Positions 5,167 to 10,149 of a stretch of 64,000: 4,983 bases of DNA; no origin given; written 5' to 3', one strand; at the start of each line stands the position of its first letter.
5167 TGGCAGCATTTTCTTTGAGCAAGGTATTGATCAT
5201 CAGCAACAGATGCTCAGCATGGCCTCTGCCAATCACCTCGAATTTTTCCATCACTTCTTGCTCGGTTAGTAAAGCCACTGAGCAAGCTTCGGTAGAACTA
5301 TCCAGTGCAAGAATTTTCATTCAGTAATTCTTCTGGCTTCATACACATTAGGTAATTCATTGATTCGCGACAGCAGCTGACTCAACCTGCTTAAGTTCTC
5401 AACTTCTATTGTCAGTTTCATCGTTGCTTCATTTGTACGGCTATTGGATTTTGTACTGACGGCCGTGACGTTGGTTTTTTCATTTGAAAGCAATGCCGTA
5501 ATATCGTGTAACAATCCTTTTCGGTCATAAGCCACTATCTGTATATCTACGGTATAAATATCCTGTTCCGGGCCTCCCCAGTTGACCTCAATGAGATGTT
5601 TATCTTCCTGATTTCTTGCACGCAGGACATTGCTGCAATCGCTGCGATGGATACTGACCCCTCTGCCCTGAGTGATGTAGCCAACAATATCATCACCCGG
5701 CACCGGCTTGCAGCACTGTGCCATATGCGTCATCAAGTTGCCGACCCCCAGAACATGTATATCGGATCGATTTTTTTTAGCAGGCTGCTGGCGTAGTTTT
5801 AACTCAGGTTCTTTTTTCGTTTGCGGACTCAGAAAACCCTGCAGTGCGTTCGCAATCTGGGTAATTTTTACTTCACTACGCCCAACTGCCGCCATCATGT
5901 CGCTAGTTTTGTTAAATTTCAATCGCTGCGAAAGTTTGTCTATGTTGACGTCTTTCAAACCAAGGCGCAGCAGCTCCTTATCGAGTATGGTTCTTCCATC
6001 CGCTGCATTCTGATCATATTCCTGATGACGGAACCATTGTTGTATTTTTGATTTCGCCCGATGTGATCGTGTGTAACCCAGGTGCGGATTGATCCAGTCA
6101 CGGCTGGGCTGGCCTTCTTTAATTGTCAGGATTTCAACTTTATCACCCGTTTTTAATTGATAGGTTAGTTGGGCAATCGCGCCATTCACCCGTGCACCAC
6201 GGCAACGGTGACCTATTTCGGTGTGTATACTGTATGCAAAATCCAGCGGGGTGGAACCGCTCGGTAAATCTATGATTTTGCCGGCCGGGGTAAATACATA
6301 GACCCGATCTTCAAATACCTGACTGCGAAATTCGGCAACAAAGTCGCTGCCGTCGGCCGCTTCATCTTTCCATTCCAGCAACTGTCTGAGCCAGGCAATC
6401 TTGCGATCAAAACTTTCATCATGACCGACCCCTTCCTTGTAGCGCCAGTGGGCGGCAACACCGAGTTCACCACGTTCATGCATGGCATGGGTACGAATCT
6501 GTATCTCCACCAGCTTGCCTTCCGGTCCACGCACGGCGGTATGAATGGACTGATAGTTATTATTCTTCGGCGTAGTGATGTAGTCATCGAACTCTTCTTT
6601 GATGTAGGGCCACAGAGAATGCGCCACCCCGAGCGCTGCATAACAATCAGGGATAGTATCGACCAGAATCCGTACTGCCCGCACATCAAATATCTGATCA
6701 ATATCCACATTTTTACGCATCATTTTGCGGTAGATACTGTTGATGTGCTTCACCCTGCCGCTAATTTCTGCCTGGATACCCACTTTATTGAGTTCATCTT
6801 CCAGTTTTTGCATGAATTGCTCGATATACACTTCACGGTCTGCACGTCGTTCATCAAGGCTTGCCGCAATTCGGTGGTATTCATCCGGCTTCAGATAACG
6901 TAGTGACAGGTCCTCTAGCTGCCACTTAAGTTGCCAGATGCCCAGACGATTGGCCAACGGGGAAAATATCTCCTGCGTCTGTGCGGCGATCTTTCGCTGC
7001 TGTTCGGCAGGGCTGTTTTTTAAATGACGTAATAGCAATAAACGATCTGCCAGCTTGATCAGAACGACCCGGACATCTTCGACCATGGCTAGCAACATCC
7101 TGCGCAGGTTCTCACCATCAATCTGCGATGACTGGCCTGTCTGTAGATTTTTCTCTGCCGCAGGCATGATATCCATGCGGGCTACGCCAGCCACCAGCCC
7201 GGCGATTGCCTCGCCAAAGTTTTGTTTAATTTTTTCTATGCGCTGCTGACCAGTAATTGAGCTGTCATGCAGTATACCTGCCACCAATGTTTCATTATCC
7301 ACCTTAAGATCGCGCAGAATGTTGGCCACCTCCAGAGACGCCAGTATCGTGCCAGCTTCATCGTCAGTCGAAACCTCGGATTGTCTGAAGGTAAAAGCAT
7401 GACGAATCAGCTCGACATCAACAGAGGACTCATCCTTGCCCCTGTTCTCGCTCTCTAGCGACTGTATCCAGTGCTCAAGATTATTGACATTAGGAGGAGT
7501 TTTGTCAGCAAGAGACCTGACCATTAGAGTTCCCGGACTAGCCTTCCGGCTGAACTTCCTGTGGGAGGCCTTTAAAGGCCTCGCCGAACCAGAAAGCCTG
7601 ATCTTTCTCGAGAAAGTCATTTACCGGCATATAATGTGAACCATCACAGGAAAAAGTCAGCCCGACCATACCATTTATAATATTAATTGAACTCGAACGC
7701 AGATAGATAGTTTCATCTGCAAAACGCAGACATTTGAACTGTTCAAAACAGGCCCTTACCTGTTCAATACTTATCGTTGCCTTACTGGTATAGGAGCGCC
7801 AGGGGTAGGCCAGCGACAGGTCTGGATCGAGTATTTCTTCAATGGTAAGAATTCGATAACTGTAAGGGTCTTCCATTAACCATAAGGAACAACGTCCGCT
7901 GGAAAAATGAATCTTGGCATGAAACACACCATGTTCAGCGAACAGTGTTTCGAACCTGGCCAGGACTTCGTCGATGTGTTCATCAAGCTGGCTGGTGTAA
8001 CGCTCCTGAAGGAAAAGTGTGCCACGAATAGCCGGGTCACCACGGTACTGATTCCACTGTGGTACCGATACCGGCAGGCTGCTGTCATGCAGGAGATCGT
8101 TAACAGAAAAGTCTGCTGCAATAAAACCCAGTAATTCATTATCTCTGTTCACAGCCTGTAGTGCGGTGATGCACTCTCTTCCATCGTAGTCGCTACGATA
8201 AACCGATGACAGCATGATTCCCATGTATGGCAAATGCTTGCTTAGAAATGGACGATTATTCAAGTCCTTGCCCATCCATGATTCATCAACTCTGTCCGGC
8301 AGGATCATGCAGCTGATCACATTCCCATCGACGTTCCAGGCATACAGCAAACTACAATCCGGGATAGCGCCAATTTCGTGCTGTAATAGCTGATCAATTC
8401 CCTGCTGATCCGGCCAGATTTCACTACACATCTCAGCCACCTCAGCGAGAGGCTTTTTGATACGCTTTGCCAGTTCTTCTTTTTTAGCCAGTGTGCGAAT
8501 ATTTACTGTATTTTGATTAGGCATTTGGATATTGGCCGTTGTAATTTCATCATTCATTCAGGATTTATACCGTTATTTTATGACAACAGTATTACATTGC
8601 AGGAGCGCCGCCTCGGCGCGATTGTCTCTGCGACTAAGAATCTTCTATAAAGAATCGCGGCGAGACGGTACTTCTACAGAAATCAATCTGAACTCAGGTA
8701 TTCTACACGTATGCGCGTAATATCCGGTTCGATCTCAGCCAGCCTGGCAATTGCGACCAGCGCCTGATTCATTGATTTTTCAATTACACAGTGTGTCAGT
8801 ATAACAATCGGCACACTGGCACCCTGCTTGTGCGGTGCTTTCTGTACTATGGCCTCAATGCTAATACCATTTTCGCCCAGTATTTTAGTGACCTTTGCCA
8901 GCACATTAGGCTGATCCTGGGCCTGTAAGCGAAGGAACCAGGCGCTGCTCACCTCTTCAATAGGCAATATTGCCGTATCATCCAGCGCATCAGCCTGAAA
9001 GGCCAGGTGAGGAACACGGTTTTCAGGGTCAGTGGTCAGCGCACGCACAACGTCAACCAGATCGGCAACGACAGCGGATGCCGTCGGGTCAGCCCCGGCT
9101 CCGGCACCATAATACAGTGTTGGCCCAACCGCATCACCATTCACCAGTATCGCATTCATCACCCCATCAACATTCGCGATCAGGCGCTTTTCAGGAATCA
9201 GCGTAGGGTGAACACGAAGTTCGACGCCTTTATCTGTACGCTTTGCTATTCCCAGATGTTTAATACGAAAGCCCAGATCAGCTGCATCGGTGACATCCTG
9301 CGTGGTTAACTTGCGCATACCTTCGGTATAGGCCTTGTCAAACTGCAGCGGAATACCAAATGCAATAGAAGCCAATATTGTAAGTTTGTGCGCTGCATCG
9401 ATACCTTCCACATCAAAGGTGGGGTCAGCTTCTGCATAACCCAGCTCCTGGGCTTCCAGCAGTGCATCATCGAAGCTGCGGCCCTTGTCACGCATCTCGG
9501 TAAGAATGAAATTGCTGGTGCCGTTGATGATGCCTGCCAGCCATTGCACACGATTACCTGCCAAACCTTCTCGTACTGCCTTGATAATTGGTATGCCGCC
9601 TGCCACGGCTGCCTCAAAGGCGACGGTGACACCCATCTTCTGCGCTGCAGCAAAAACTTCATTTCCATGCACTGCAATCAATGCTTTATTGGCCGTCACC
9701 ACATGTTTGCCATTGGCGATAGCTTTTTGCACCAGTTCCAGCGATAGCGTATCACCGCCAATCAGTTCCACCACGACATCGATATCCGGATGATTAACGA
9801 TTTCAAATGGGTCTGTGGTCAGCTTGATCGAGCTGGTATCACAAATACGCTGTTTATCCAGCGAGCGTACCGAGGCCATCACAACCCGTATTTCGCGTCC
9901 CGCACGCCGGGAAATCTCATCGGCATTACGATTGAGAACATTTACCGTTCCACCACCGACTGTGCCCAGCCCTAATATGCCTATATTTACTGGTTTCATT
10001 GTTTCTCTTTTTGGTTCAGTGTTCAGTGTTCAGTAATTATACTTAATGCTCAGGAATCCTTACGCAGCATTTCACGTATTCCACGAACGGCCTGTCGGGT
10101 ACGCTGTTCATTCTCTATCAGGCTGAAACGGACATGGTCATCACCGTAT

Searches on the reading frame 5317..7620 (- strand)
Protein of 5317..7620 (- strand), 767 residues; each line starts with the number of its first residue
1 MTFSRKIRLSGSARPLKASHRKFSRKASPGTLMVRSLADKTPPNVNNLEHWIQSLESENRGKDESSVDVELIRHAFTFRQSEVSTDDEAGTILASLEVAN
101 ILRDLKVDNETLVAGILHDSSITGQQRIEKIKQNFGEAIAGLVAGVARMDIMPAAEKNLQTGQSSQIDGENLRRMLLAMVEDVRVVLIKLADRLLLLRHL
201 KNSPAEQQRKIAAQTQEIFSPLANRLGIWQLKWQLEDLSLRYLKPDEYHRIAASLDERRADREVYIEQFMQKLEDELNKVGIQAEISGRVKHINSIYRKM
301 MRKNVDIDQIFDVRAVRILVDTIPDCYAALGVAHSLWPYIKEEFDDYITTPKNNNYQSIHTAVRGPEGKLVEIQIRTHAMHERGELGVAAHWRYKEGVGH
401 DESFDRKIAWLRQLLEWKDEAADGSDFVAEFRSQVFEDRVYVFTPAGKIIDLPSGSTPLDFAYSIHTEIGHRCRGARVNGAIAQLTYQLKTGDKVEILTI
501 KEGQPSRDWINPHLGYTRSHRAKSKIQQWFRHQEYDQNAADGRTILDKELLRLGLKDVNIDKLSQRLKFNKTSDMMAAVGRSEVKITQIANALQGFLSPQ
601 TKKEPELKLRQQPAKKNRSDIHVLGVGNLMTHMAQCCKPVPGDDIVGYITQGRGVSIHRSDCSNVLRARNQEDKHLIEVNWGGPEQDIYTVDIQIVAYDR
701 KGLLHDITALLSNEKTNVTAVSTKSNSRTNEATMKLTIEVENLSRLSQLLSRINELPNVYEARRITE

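Call 61: search_protein_families(library=pfam, proteins=[window:5317-7620:-], max_evalue=0.00001)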
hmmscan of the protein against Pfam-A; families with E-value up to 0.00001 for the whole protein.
window:5317-7620:- (767 aa): 7 families
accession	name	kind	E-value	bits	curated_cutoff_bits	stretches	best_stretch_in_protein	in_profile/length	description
PF13328.12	HD_4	-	6.2e-43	146.7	27.2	1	84-229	13-156/156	HD domain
PF04607.23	RelA_SpoT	-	3.2e-40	137.4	27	1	288-397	1-111/113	Region found in RelA / SpoT proteins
PF02824.27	TGS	-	1e-23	83.6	22.2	1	440-499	1-60/60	TGS domain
PF13291.12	ACT_4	-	3e-21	76.3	27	1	688-764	4-80/80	ACT domain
PF19296.4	RelA_AH_RIS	-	9.5e-12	45.8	23.8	1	521-661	8-171/185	RelA/SpoT, AH and RIS domains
PF01842.31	ACT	-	3.2e-07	30.4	27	1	693-757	3-65/66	ACT domain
PF22629.2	ACT_AHAS_ss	-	5e-07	30.2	27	1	693-761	1-67/67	AHAS small subunit-like ACT domain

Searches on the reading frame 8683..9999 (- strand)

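Call 61: search_protein_families(library=pfam, proteins=[window:8683-9999:-], max_evalue=0.00001)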
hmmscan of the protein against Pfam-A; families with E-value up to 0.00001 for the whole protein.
window:8683-9999:- (438 aa): 3 families
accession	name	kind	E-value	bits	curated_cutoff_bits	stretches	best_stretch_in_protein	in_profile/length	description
PF00742.24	Homoserine_dh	-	5e-65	219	22.9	1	137-315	1-173/173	Homoserine dehydrogenase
PF03447.22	NAD_binding_3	-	5e-22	79.2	24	1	10-129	1-116/116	Homoserine dehydrogenase, NAD binding domain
PF01842.31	ACT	-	1.8e-08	34.4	27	1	356-418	3-62/66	ACT domain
